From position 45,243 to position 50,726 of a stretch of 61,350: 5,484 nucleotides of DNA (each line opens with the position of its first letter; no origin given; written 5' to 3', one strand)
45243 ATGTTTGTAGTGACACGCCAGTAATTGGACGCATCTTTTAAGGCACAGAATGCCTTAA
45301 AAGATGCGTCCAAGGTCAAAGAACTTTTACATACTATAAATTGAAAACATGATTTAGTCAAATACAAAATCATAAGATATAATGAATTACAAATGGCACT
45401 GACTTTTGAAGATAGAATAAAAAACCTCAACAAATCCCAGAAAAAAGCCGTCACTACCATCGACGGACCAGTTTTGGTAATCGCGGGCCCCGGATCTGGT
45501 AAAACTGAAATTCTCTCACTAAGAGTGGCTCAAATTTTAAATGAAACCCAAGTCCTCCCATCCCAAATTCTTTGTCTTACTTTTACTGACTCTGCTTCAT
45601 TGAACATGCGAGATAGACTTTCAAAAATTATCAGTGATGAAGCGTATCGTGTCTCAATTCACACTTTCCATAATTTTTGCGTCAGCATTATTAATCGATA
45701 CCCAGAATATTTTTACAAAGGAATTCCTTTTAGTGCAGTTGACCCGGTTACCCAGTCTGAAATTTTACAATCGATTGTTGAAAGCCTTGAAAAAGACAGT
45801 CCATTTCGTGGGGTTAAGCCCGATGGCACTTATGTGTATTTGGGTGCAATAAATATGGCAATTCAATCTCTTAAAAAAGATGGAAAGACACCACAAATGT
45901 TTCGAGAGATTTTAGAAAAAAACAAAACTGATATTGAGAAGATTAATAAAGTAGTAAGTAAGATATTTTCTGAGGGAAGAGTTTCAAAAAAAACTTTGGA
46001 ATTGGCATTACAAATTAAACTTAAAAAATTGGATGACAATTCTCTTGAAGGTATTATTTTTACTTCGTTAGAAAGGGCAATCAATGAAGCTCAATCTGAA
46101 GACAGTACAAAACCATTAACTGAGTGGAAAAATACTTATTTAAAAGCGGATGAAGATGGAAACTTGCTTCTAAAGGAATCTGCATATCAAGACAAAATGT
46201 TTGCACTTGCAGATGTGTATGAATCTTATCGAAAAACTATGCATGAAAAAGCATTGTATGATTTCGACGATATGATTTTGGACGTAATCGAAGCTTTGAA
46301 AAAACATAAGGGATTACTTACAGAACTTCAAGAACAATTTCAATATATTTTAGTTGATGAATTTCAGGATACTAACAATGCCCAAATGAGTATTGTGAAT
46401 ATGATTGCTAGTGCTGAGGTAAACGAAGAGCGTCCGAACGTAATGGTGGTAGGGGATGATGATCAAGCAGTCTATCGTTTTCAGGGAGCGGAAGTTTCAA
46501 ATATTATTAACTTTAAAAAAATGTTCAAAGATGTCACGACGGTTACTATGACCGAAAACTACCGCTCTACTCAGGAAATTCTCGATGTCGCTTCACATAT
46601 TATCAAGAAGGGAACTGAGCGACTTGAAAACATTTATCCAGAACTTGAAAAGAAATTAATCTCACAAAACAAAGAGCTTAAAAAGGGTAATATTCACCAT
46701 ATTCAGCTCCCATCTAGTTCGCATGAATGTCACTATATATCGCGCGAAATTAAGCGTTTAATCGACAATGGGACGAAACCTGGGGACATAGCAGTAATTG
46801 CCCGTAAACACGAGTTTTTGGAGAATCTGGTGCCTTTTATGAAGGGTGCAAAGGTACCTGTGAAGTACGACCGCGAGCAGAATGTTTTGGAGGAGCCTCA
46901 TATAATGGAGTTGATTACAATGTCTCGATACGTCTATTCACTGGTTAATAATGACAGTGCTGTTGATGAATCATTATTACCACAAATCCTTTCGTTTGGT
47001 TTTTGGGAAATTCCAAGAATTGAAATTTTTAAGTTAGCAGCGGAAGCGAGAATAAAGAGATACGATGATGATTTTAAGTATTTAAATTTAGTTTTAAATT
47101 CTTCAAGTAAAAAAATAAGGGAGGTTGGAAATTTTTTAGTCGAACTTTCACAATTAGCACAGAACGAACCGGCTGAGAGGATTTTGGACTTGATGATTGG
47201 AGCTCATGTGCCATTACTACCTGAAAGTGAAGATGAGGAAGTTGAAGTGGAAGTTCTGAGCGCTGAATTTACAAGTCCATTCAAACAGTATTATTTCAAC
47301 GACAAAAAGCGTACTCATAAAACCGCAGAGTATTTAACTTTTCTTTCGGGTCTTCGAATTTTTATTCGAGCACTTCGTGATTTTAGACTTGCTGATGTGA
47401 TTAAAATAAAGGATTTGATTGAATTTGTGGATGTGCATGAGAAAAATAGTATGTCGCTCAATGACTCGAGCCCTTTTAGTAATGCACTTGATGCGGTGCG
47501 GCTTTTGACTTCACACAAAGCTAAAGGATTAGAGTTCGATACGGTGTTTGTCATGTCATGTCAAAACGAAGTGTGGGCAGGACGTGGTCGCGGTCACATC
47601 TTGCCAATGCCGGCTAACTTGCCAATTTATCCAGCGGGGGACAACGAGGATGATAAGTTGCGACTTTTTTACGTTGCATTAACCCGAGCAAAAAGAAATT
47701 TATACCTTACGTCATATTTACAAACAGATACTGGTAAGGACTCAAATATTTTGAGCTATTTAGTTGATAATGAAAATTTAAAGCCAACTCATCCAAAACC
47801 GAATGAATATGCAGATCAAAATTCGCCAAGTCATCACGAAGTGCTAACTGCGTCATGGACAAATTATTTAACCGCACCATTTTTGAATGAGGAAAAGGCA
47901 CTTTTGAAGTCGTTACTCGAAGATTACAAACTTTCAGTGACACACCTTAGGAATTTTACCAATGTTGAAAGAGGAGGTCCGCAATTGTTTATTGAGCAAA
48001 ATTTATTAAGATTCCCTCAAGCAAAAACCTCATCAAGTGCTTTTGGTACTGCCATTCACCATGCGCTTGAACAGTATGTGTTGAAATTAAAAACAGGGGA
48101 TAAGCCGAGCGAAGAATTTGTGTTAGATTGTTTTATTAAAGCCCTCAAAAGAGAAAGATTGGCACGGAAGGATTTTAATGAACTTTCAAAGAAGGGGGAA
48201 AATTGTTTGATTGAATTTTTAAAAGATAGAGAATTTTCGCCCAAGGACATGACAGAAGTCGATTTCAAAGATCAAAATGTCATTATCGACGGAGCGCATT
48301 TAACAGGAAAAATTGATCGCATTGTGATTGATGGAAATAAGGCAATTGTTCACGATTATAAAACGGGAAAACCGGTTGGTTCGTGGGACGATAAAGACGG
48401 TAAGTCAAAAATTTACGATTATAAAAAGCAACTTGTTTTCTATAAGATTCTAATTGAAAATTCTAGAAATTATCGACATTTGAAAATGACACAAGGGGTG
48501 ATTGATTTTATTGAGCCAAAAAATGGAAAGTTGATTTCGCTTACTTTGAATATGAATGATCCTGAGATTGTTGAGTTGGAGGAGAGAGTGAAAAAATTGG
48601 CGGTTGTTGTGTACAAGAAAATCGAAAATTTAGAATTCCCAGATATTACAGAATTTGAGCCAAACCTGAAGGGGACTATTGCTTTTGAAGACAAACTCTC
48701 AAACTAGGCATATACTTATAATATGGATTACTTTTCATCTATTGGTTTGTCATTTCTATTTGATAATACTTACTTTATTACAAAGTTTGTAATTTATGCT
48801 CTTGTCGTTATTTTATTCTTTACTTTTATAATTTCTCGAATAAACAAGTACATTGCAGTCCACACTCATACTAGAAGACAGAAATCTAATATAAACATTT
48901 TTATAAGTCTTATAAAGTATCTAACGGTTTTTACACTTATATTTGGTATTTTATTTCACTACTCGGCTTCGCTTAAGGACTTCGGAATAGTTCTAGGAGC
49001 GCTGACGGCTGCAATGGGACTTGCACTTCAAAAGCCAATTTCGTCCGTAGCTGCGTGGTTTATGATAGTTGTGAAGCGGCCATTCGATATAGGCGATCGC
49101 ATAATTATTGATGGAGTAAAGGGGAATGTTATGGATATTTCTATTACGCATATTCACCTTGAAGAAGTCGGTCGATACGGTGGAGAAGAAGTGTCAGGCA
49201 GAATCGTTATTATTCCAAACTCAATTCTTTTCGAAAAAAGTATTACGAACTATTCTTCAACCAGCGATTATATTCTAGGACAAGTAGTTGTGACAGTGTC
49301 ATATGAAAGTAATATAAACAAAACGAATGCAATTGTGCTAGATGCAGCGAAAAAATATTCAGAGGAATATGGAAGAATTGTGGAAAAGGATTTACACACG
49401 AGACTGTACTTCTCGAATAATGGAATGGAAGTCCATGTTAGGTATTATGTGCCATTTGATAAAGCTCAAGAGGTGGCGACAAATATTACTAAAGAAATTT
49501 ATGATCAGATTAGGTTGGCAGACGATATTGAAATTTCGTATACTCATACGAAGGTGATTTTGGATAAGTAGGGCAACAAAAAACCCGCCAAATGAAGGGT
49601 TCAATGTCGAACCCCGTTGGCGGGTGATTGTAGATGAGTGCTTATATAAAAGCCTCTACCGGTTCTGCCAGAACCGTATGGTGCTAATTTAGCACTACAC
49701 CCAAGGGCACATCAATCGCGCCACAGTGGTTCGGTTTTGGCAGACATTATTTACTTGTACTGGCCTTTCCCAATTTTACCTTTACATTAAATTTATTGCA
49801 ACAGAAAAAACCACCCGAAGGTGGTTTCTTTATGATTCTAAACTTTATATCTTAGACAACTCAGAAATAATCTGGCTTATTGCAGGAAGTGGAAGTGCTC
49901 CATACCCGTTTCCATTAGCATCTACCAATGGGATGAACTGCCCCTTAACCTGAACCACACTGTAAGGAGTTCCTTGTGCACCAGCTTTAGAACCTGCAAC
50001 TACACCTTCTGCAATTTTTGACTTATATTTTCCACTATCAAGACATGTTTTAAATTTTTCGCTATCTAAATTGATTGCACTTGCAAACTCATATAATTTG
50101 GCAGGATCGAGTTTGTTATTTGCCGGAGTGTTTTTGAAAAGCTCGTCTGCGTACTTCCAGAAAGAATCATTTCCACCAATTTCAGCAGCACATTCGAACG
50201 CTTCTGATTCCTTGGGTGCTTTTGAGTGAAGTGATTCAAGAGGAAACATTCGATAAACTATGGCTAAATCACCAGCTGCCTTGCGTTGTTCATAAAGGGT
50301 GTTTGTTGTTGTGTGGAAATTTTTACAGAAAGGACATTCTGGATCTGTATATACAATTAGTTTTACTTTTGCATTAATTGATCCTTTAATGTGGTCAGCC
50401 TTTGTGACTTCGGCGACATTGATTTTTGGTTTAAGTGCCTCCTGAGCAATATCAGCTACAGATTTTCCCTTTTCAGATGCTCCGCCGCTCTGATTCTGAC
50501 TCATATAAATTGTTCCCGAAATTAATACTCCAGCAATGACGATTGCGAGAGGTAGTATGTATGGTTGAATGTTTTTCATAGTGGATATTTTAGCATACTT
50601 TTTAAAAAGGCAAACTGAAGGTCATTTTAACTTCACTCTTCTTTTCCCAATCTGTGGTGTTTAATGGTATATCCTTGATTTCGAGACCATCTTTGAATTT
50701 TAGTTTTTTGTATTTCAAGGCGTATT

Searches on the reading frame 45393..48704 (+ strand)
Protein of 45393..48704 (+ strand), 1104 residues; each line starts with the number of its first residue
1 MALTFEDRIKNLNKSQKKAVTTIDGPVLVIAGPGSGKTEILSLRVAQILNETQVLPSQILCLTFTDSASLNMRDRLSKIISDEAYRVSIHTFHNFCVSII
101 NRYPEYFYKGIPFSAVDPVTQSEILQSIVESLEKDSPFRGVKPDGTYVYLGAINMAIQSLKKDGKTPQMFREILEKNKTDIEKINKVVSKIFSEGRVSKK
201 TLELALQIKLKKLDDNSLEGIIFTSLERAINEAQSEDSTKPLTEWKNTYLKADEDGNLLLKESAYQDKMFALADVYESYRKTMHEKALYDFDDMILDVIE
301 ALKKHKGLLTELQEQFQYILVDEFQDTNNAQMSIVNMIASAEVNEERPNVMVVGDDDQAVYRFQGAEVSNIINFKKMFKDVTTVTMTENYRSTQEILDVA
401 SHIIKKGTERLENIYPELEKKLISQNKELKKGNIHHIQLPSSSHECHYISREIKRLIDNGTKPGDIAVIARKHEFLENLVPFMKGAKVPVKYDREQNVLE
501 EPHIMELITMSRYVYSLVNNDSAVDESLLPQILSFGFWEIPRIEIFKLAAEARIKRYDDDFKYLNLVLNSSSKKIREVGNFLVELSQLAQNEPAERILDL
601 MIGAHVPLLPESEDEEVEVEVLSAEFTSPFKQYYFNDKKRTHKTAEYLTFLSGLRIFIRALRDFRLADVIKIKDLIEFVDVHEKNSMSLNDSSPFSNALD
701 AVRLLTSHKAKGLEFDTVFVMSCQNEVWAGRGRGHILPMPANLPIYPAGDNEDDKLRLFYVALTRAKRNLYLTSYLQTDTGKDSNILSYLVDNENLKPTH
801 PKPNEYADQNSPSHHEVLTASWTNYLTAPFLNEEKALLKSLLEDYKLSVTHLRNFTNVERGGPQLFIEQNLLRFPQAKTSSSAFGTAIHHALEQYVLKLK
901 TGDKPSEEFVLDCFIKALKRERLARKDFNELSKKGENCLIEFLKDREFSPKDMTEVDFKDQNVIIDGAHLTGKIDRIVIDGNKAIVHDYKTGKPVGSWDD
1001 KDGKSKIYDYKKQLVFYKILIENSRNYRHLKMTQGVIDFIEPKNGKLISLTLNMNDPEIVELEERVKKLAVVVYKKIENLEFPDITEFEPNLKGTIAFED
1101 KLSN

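Call 18: search_protein_families(library=pfam, proteins=[window:45393-48704:+])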
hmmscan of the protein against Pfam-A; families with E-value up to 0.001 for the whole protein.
window:45393-48704:+ (1104 aa): 7 families
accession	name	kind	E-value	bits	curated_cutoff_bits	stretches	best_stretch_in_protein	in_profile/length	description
PF00580.27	UvrD-helicase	-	5.3e-66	223.5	23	1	12-379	1-271/271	UvrD/REP helicase N-terminal domain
PF13361.12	UvrD_C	-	2.7e-32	113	25.6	1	385-775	2-348/350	UvrD-like helicase C-terminal domain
PF13245.12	AAA_19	-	5.4e-19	69.1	25.1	1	16-363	1-133/134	AAA domain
PF12705.13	PDDEXK_1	-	2.8e-15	57.3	22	1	866-1069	17-220/247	PD-(D/E)XK nuclease superfamily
PF13538.12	UvrD_C_2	-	4e-11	43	27.4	1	744-772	23-51/52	UvrD-like helicase C-terminal domain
PF13604.12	AAA_30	-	1.9e-07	31.4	27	0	305-410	80-174/191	AAA domain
PF00270.35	DEAD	-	0.00088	19.5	26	0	14-88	2-77/167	DEAD/DEAH box helicase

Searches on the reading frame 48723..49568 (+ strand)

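Call 18: search_protein_families(library=pfam, proteins=[window:48723-49568:+])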
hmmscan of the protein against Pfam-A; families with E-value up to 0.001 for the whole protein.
window:48723-49568:+ (282 aa): 1 family
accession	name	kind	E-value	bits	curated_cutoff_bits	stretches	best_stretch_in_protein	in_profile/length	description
PF00924.24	MS_channel_2nd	-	1.2e-14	54.6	20.2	1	105-178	2-67/68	Mechanosensitive ion channel, beta-domain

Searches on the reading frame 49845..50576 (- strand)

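Call 18: search_protein_families(library=pfam, proteins=[window:49845-50576:-])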
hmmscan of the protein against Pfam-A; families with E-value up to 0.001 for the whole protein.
window:49845-50576:- (243 aa): 4 families
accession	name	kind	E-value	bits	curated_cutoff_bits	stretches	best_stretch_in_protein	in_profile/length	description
PF13462.12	Thioredoxin_4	-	8.1e-18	65.6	23.2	1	59-204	3-141/165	Thioredoxin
PF01323.26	DSBA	-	1.7e-09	38.2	25.6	1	157-211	121-175/191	DSBA-like thioredoxin domain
PF13098.12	Thioredoxin_2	-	3.1e-06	27.9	27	1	68-210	4-82/104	Thioredoxin-like domain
PF18400.7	Thioredoxin_12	-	0.00021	21.7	26.1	0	51-113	124-184/190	Thioredoxin-like domain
